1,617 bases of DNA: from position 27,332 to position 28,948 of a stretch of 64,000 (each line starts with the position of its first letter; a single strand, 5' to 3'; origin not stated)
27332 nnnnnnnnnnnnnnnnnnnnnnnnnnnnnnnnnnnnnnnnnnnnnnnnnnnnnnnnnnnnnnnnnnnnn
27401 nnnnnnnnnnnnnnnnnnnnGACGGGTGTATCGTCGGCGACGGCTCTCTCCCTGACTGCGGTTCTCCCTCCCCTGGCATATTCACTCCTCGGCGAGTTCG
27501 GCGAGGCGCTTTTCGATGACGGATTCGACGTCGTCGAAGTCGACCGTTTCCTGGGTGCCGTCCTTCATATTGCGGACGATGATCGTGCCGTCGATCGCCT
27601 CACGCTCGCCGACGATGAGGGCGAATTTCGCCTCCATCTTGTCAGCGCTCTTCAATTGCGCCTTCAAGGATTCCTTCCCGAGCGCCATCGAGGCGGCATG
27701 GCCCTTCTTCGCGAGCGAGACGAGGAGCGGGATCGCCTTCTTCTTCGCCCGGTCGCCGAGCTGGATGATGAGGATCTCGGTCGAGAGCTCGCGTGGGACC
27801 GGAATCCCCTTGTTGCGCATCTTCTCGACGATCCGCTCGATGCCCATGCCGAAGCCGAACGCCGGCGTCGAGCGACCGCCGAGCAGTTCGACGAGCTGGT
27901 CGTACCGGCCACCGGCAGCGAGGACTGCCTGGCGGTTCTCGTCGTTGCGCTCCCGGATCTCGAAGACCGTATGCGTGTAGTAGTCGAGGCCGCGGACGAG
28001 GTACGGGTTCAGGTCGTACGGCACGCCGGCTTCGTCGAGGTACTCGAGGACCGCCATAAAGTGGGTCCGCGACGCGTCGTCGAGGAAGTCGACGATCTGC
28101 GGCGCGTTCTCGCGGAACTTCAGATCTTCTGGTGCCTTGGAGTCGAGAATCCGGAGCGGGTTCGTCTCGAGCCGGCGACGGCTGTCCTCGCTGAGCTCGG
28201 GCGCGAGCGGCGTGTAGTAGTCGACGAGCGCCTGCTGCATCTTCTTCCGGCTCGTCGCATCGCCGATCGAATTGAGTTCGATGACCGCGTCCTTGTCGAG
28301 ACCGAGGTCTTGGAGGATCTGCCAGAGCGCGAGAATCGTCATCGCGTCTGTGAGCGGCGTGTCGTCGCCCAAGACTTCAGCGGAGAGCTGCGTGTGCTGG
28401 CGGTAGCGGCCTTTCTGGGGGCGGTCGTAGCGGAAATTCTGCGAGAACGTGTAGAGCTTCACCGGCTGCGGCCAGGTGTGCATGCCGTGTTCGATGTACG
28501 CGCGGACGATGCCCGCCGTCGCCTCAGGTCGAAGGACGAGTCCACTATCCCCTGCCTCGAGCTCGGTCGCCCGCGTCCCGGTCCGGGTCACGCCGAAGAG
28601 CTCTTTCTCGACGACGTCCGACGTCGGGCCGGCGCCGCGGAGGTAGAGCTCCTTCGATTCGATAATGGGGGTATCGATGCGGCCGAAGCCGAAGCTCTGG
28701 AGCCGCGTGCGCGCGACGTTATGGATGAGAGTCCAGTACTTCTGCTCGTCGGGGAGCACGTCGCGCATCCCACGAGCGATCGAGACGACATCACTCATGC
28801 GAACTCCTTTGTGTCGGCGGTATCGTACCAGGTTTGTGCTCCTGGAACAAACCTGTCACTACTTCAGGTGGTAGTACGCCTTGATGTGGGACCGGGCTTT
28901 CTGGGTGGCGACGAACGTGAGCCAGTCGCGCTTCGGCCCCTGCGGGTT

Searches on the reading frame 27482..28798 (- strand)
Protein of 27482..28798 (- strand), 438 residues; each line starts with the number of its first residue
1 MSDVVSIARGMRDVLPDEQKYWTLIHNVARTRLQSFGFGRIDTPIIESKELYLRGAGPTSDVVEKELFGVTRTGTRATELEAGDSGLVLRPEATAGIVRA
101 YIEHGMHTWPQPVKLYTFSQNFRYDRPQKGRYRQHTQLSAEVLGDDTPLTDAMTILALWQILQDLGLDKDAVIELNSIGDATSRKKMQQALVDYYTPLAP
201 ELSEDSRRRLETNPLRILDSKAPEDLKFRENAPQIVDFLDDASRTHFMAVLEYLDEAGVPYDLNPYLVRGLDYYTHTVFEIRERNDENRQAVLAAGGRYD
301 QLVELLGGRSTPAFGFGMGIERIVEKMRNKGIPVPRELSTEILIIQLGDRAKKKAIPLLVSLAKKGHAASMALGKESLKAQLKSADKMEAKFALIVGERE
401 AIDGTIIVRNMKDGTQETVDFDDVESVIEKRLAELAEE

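Call 20: find_related_loci(query=window:27482-28798:-, collection=genome_contigs, flank=10000)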
Query window:27482-28798:- (438 aa) in genome_contigs; peptide patterns used: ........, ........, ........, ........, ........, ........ (x = any residue, [..] = any of these).
85 stretches matched a pattern; 43 encode a relative of the query (tblastn E <= 1e-3); 43 distinct loci.
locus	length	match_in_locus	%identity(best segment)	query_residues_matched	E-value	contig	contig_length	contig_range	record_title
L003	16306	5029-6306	47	1-438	7e-131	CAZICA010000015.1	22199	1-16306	MAG TPA_asm: uncultured Candidatus Saccharibacteria bacterium isolate binchicken_co6_486 genome assembly, contig: NODE_2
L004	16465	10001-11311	47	1-432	8e-130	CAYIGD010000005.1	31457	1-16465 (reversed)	MAG TPA_asm: uncultured Candidatus Saccharibacteria bacterium isolate ERP119705_co24_20 genome assembly, contig: NODE_13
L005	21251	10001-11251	46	5-432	3e-124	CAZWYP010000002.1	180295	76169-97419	MAG TPA_asm: uncultured Gammaproteobacteria bacterium isolate binchicken_co16_344 genome assembly, contig: NODE_93_lengt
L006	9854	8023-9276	47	5-432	2e-121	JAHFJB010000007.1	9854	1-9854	MAG: Candidatus Parcubacteria bacterium isolate nzgw376 NODE_11454_length_9855_cov_2.676597, whole genome shotgun sequen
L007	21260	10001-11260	44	5-435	5e-121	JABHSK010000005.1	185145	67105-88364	MAG: Candidatus Parcubacteria bacterium isolate SI039_bin36 k141_124322, whole genome shotgun sequence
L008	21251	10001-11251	45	5-432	1e-120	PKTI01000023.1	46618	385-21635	MAG: Candidatus Parcubacteria bacterium isolate BM519 sc_400, whole genome shotgun sequence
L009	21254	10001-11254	45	5-432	2e-120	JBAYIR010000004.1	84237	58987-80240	MAG: Patescibacteria group bacterium isolate SO_2016_GW1_35 scaffold00643_OW334_2016, whole genome shotgun sequence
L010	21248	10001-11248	46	7-432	8e-120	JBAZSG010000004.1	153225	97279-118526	MAG: Patescibacteria group bacterium isolate SO_2017_GW1_168 NODE_786_length_153225_cov_2.475708_OW334_2017, whole genom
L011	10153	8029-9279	43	7-432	7e-118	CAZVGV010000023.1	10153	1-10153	MAG TPA_asm: uncultured Gammaproteobacteria bacterium isolate SRP219642_co6_390 genome assembly, contig: NODE_6498_lengt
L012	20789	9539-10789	44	7-432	8e-118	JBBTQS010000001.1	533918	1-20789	MAG: Patescibacteria group bacterium isolate H41-bin251_1 H41_bin251_1_000000000001, whole genome shotgun sequence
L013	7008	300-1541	44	7-433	6e-118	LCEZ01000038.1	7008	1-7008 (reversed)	MAG: Parcubacteria group bacterium GW2011_GWD2_43_10 UV57_C0038, whole genome shotgun sequence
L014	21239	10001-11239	46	10-432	5e-117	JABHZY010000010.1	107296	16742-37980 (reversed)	MAG: Candidatus Komeilibacteria bacterium isolate SI047_bin95 k141_648092, whole genome shotgun sequence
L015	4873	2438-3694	42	4-432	2e-114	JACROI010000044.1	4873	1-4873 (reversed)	MAG: Candidatus Magasanikbacteria bacterium isolate NC_groundwater_1957_Pr3_S-0.2um_43_6 scaffold_18764, whole genome sh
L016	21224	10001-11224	42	8-424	5e-113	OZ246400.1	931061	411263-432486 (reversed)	MAG: uncultured Gammaproteobacteria bacterium isolate ERP019367_co1_39 genome assembly, chromosome: 1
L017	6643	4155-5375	43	9-424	3e-112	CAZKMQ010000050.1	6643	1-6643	MAG TPA_asm: uncultured Gammaproteobacteria bacterium isolate SRP200020_co3_324 genome assembly, contig: NODE_16122_leng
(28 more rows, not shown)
